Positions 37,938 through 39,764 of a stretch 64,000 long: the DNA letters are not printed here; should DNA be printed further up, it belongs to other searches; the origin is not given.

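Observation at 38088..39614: Fusion of an unknown 6-TM domain to a UbiA-family prenyltransferase inside the pilus/adhesin island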

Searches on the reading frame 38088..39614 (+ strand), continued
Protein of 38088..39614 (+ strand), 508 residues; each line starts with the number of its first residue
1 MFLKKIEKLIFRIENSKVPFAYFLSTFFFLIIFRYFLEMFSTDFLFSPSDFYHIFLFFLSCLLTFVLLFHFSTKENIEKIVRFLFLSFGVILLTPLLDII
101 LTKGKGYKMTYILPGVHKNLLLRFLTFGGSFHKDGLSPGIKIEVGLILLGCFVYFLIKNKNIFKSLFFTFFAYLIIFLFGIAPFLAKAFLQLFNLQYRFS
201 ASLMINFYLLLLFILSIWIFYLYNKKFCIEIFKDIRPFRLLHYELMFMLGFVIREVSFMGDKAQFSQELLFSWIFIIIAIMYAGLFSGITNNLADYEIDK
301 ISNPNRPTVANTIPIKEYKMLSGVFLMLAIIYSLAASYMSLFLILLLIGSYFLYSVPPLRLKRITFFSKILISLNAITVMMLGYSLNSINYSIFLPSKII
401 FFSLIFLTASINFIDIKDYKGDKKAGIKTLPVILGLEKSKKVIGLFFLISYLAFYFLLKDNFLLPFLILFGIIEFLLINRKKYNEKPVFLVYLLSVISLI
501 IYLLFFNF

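Call 24: search_solved_structures(query=A1, max_evalue=0.01, show_alignments=2)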
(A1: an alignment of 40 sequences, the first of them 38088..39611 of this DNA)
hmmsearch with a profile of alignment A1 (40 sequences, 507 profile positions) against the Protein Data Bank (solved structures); distinct sequences matched with E-value up to 0.01: 6.
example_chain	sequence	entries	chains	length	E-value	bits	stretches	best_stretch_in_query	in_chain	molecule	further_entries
4tq3_A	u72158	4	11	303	3.2e-14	56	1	268-480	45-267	Prenyltransferase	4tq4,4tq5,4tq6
9sau_C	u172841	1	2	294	4e-14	55.7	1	249-467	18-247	Chlorophyll a synthase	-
9sas_C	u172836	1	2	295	4e-14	55.7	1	249-467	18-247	Chlorophyll a synthase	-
6m31_A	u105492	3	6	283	5.4e-11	45.4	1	269-502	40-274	Digeranylgeranylglyceryl phosphate synthase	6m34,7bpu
8djk_B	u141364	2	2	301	0.0028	19.9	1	298-472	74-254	UbiA prenyltransferase domain-containing protein 1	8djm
4od4_A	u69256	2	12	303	0.0064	18.7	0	271-436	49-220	4-hydroxybenzoate octaprenyltransferase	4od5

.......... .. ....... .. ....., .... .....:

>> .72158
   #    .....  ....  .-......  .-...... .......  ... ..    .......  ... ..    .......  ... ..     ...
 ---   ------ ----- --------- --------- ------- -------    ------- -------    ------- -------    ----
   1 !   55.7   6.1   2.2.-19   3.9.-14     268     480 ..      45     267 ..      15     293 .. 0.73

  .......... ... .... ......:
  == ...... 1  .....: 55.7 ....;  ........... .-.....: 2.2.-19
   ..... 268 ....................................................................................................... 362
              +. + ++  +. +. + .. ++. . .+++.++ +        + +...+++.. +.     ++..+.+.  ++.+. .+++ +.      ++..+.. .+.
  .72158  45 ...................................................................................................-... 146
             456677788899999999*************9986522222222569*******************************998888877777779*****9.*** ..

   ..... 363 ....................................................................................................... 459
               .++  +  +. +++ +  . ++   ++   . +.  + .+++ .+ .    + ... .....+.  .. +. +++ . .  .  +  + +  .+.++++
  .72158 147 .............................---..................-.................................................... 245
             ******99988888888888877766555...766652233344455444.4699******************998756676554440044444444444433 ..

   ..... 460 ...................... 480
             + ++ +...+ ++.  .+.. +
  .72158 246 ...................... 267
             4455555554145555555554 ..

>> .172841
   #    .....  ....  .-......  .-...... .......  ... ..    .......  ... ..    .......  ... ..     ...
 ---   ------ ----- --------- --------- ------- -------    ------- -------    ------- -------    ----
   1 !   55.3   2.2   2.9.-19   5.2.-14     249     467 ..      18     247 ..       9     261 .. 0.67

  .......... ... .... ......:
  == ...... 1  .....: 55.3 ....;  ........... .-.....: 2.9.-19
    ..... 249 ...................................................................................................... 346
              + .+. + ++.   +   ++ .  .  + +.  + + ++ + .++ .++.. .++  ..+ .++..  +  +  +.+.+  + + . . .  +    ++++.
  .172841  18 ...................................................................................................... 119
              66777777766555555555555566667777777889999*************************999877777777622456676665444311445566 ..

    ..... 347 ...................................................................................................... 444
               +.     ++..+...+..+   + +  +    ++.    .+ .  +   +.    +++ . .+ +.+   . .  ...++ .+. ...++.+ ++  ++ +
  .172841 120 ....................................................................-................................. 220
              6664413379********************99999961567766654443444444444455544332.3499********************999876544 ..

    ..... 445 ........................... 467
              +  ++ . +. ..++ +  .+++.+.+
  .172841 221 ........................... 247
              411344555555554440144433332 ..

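Call 25: fold_search(model_id=the predicted structure, library=pdb)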
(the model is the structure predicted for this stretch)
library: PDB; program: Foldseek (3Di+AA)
matches with E <= 10: 156; with E <= 0.001: 13
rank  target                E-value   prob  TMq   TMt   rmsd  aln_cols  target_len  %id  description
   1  4tq3_B                1.1e-06  1.00  0.41  0.69   5.5       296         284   22  Structure of a UbiA homolog from Archaeoglobus fulgidus bound to GPP and Mg2+ (released 2014-07-16)
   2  4tq4_C                1.5e-06  1.00  0.40  0.67   5.5       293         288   22  Structure of a UbiA homolog from Archaeoglobus fulgidus bound to DMAPP and Mg2+ (released 2014-07-16)
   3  4tq4_B                2.0e-06  1.00  0.40  0.66   5.7       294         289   22  Structure of a UbiA homolog from Archaeoglobus fulgidus bound to DMAPP and Mg2+ (released 2014-07-16)
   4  4tq4_A                2.5e-06  1.00  0.43  0.71   4.5       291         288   21  Structure of a UbiA homolog from Archaeoglobus fulgidus bound to DMAPP and Mg2+ (released 2014-07-16)
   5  4tq3_A                2.9e-06  1.00  0.44  0.74   4.4       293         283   22  Structure of a UbiA homolog from Archaeoglobus fulgidus bound to GPP and Mg2+ (released 2014-07-16)
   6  4tq4_D                4.6e-06  1.00  0.40  0.66   5.7       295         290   22  Structure of a UbiA homolog from Archaeoglobus fulgidus bound to DMAPP and Mg2+ (released 2014-07-16)
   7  4tq6_A                1.5e-05  1.00  0.39  0.69   5.3       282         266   23  Structure of a UbiA homolog from Archaeoglobus fulgidus bound to Cd2+ (released 2014-07-16)
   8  4tq5                  2.5e-05  1.00  0.42  0.72   4.5       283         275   22  Structure of a UbiA homolog from Archaeoglobus fulgidus (released 2014-07-16)
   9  6m31_A                2.7e-05  1.00  0.36  0.58   6.5       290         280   18  Structural and Functional Insights into an Archaeal Lipid Synthase (released 2021-02-03)
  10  4tq6_B                3.5e-05  1.00  0.42  0.74   4.2       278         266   20  Structure of a UbiA homolog from Archaeoglobus fulgidus bound to Cd2+ (released 2014-07-16)
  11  7bpu_A                3.5e-05  1.00  0.35  0.57   6.8       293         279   17  Structural and mechanistic insights into the biosynthesis of Digeranylgeranylglyceryl phosphate synthase in membranes (released 2021-04-14)
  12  4od5_A                1.0e-04  1.00  0.40  0.69   4.5       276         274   15  Substrate-bound structure of a UbiA homolog from Aeropyrum pernix K1 (released 2014-03-19)
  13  4od4_A                4.3e-04  1.00  0.39  0.67   4.6       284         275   15  Apo structure of a UbiA homolog from Aeropyrum pernix K1 (released 2014-03-19)
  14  8j8j_A                1.4e-03  1.00  0.33  0.55   7.3       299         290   12  Membrane bound PRTase, C3 symmetry, donor bound (released 2024-02-07)
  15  8djk_B                2.1e-03  1.00  0.39  0.65   4.6       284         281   17  HMGCR-UBIAD1 Complex State 2 (released 2022-08-03)
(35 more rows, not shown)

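Call 27: search_protein_families(library=pfam, proteins=[P0013], max_evalue=0.001)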
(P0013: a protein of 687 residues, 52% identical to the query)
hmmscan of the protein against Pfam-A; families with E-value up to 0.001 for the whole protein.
P0013 (687 aa): 1 family
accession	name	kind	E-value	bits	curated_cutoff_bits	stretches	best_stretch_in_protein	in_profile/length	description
PF01040.23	UbiA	-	3.7e-33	115.3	34.2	1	455-654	24-224/250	UbiA prenyltransferase family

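Call 31: find_related_loci(query=A1, collection=genome_contigs, flank=10000)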
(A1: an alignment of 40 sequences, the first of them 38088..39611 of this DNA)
Query A1 (508 aa) in genome_contigs; peptide patterns used: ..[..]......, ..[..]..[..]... (x = any residue, [..] = any of these).
600 stretches matched a pattern (row limit reached: there are more); 498 encode a relative of the query (tblastn E <= 1e-3); the best 80 are kept; 80 distinct loci.
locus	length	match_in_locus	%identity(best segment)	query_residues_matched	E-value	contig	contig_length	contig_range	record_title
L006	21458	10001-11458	45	14-503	3e-126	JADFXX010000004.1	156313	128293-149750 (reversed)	MAG: Candidatus Omnitrophota bacterium isolate nDJH2bin18 nDJH2_bin18_NODE_4_length_156313_cov_42.398480, whole genome s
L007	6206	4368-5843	45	7-502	1e-120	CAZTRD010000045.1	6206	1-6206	MAG TPA_asm: uncultured Candidatus Saccharibacteria bacterium isolate SRP178699_co1_515 genome assembly, contig: NODE_18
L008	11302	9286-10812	41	3-502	1e-111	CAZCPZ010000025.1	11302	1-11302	MAG TPA_asm: uncultured Thermoplasmatales archaeon isolate binchicken_co6_501 genome assembly, contig: NODE_6931_length_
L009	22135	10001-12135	42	1-503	2e-103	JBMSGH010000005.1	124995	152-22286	MAG: Bacteriovoracaceae bacterium isolate CJ_V2_S8_50percent_ser_metabat.44 NODE_12_length_124995_cov_10.577845, whole g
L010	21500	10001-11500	38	4-503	7e-88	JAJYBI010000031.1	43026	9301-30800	MAG: Deltaproteobacteria bacterium isolate BP8.bin75 NODE_1036_length_43026_cov_2.293154, whole genome shotgun sequence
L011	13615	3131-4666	34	3-494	2e-72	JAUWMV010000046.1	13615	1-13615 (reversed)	MAG: bacterium isolate CSMAG_2407 CSMAG_2407_k141_424896_length_13615_cov_17.8900, whole genome shotgun sequence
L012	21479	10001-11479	31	7-501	3e-63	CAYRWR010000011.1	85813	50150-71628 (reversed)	MAG TPA_asm: uncultured Brevinematales bacterium isolate SRP304446_co1_123 genome assembly, contig: NODE_147_length_8581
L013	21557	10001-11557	29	3-486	8e-52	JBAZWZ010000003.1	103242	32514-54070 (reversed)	MAG: Candidatus Paceibacterota bacterium isolate SO_2017_GW1_44 NODE_1334_length_103242_cov_4.401455_OW334_2017, whole g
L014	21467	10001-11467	29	12-504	4e-48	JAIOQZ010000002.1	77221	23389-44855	MAG: Candidatus Cloacimonadota bacterium isolate SMBSF05 20071_Bin_2_contigs_1_c_000000000057, whole genome shotgun sequ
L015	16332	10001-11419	27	53-494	2e-43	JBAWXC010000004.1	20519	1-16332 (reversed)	MAG: Candidatus Taylorbacteria bacterium isolate ELA053 MAG053_4, whole genome shotgun sequence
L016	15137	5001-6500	29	4-478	9e-40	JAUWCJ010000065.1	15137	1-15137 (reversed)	MAG: Candidatus Eisenbacteria bacterium isolate CSMAG_2135 CSMAG_2135_k141_57704_length_15137_cov_11.0000, whole genome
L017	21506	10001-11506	29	4-492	3e-39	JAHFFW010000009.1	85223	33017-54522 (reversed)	MAG: Candidatus Omnitrophota bacterium isolate nzgw300 NODE_52_length_85224_cov_6.515552, whole genome shotgun sequence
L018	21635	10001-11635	30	1-494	1e-38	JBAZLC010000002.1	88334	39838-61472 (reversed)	MAG: Candidatus Paceibacterota bacterium isolate SO_2017_LW4_159 scaffold_806_c1_LW137-91_2017, whole genome shotgun seq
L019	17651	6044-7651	26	8-504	1e-37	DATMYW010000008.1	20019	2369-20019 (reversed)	MAG TPA_asm: Candidatus Fimivivens sp. isolate SMAG_U13158 k141_31485, whole genome shotgun sequence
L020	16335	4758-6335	28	6-498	2e-35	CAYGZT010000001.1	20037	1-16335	MAG TPA_asm: uncultured Candidatus Saccharibacteria bacterium isolate ERP119294_co2_503 genome assembly, contig: k141_12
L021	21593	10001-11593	27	2-505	7e-35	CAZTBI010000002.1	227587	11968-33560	MAG TPA_asm: uncultured Bdellovibrionales bacterium isolate SRP342105_co1_260 genome assembly, contig: NODE_48_length_22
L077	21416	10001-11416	25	41-503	1e-19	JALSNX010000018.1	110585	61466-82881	MAG: candidate division WOR-3 bacterium isolate 356-284_metabat1_scaf2bin.077 356-284_scaffold_30_c1, whole genome shotg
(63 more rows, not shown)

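Call 36: search_protein_families(library=pfam, proteins=[L021:13465-15033:-, L021:11657-12466:-, L021:2846-4849:-, L021:15584-15928:-, L021:12490-13461:-, L021:17177-18199:-, L021:18276-20492:-, L021:7668-9917:-, L021:563-1252:-, L021:1331-1735:-], max_evalue=0.001)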
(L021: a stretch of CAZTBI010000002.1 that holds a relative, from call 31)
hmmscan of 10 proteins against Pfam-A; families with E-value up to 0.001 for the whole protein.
L021:13465-15033:- (522 aa): 12 families
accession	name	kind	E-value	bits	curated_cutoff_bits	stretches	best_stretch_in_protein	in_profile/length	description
PF01078.27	Mg_chelatase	-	1.2e-95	319.3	20.3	1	209-415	1-206/207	Magnesium chelatase, subunit ChlI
PF13541.12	ChlI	-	4.3e-41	140.1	27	1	36-160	1-121/121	Subunit ChlI of Mg-chelatase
PF13335.12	Mg_chelatase_C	-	1e-31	109.8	26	1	423-519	1-94/94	Magnesium chelatase, subunit ChlI C-terminal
PF07728.20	AAA_5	-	1.8e-10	41.4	22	1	232-369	1-125/139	AAA domain (dynein-related subfamily)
PF00493.29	MCM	-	3.4e-08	33.3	23.3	1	227-373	54-179/224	MCM P-loop domain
PF00158.32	Sigma54_activat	-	4.1e-06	27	20.2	0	305-364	83-140/168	Sigma-54 interaction domain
PF05496.18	RuvB_N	-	0.00014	22.1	27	0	231-250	34-53/159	Holliday junction DNA helicase RuvB P-loop domain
PF00004.35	AAA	-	0.00026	21.9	21.2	0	233-327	1-69/131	ATPase family associated with various cellular activities (AAA)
PF13401.12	AAA_22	-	0.00029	21.6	27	0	233-255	8-30/130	AAA domain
PF20030.5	bpMoxR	-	0.00056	19.5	27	0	219-256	20-57/205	MoxR domain in the MoxR-vWA-beta-propeller ternary systems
PF05362.19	Lon_C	-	0.00082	19.4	21.1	0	56-165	64-177/205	Lon protease (S16) C-terminal proteolytic domain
PF13191.12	AAA_16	-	0.00099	20.1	32.6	0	220-256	13-50/167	AAA ATPase domain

L021:11657-12466:- (269 aa): 3 families
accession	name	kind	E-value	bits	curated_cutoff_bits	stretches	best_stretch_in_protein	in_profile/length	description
PF00398.26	RrnaAD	-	1.5e-56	191.8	24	1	6-261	4-258/263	Ribosomal RNA adenine dimethylase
PF13649.12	Methyltransf_25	-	0.00011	23.3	27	1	36-93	1-61/97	Methyltransferase domain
PF08241.18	Methyltransf_11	-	0.00032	21.7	21.2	1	37-94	1-58/95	Methyltransferase domain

L021:2846-4849:- (667 aa): 0 families

L021:15584-15928:- (114 aa): 1 family
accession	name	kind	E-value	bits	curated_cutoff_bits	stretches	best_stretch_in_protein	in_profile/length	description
PF01258.23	zf-dskA_traR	-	4.2e-08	33.5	24.9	1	87-111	1-25/36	Prokaryotic dksA/traR C4-type zinc finger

L021:12490-13461:- (323 aa): 3 families
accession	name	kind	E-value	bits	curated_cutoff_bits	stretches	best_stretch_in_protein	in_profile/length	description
PF07501.17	G5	-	1.6e-17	63.9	23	1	163-235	2-74/75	G5 domain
PF03330.24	DPBB_1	-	6.3e-17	62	28.8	1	255-317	23-82/83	Lytic transglycolase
PF03990.20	DUF348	-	5.5e-11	42.5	24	1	107-145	2-40/41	G5-linked-Ubiquitin-like domain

L021:17177-18199:- (340 aa): 0 families

L021:18276-20492:- (738 aa): 6 families
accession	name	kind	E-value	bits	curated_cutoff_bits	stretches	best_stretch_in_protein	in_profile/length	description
PF01138.27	RNase_PH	-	3.3e-52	176.8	25.5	2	44-176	2-130/130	3' exoribonuclease family, domain 1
PF00575.29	S1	-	6.1e-19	68.6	22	1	658-727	4-74/74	S1 RNA binding domain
PF03725.20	RNase_PH_C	-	1.2e-18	67.2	20.8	2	179-244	1-67/67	3' exoribonuclease family, domain 2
PF00013.35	KH_1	-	1.5e-11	44.3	21.5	1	593-649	2-64/66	KH domain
PF03726.19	PNPase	-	2.8e-06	28.2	24.6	1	277-356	4-81/81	Polyribonucleotide nucleotidyltransferase, RNA binding domain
PF22675.2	KH-I_KHDC4-BBP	-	0.00054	20.2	30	0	603-636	9-42/76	KHDC4/BBP-like, KH-domain type I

L021:7668-9917:- (749 aa): 10 families
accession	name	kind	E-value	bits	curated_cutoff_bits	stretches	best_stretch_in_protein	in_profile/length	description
PF00580.27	UvrD-helicase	-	2.3e-97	326.3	23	1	8-279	1-271/271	UvrD/REP helicase N-terminal domain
PF13361.12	UvrD_C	-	3.1e-76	257.5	25.6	1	284-623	1-349/350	UvrD-like helicase C-terminal domain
PF13245.12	AAA_19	-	8.3e-24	84.7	25.1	1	14-262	3-132/134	AAA domain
PF13538.12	UvrD_C_2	-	2.9e-12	46.7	27.4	1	561-619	2-51/52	UvrD-like helicase C-terminal domain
PF01443.25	Viral_helicase1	-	4.2e-09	37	21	0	543-619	160-226/228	Viral superfamily 1 RNA helicase core domain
PF13086.12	AAA_11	-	8.2e-07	29.5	27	1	12-228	6-221/257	AAA domain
PF21196.3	PcrA_UvrD_tudor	-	1.2e-06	28.7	23.9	1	706-748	2-48/48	PcrA/UvrD tudor domain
PF13604.12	AAA_30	-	4.3e-06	27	27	1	8-72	2-66/191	AAA domain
PF04851.21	ResIII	-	0.00069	20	22.5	0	19-81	22-82/164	Type III restriction enzyme, res subunit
PF13173.12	AAA_14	-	0.00072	20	27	0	182-254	21-97/129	AAA domain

L021:563-1252:- (229 aa): 0 families

L021:1331-1735:- (134 aa): 1 family
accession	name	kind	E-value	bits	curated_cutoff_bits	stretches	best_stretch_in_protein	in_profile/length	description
PF12666.12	PrgI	-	2.7e-12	47.5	27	1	10-88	8-90/91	PrgI family protein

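Call 46: find_related_loci(query=A1, collection=metagenome_contigs, flank=10000)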
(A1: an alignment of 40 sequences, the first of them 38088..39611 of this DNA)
Query A1 (508 aa) in metagenome_contigs; peptide patterns used: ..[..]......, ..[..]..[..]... (x = any residue, [..] = any of these).
600 stretches matched a pattern (row limit reached: there are more); 457 encode a relative of the query (tblastn E <= 1e-3); the best 80 are kept; 80 distinct loci.
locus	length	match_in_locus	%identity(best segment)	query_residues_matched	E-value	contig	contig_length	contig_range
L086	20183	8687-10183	52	7-505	1e-147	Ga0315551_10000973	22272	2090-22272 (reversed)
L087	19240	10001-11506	49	4-506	6e-133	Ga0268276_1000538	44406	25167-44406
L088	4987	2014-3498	46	4-504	1e-128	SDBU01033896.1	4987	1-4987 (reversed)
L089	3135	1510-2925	50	13-486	2e-130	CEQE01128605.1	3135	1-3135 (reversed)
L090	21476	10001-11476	43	7-504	8e-121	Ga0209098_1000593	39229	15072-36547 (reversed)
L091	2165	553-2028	45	7-502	3e-128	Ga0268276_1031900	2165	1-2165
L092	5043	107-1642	44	3-505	3e-116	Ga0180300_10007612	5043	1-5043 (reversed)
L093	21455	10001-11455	44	7-488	1e-113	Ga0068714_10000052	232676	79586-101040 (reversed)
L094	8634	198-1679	40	3-503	6e-109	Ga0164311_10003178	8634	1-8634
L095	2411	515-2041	40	3-504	1e-108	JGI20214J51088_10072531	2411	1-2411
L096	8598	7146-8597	39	3-490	1e-100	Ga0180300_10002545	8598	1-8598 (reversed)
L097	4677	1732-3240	42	4-503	9e-99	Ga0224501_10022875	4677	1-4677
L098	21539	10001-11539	40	2-504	3e-97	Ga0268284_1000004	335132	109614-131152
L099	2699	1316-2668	46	2-456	2e-99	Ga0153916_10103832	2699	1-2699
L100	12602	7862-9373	38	3-505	1e-95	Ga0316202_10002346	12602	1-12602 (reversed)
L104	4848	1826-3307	40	7-503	1e-76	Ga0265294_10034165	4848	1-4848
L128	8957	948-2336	25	3-453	3e-27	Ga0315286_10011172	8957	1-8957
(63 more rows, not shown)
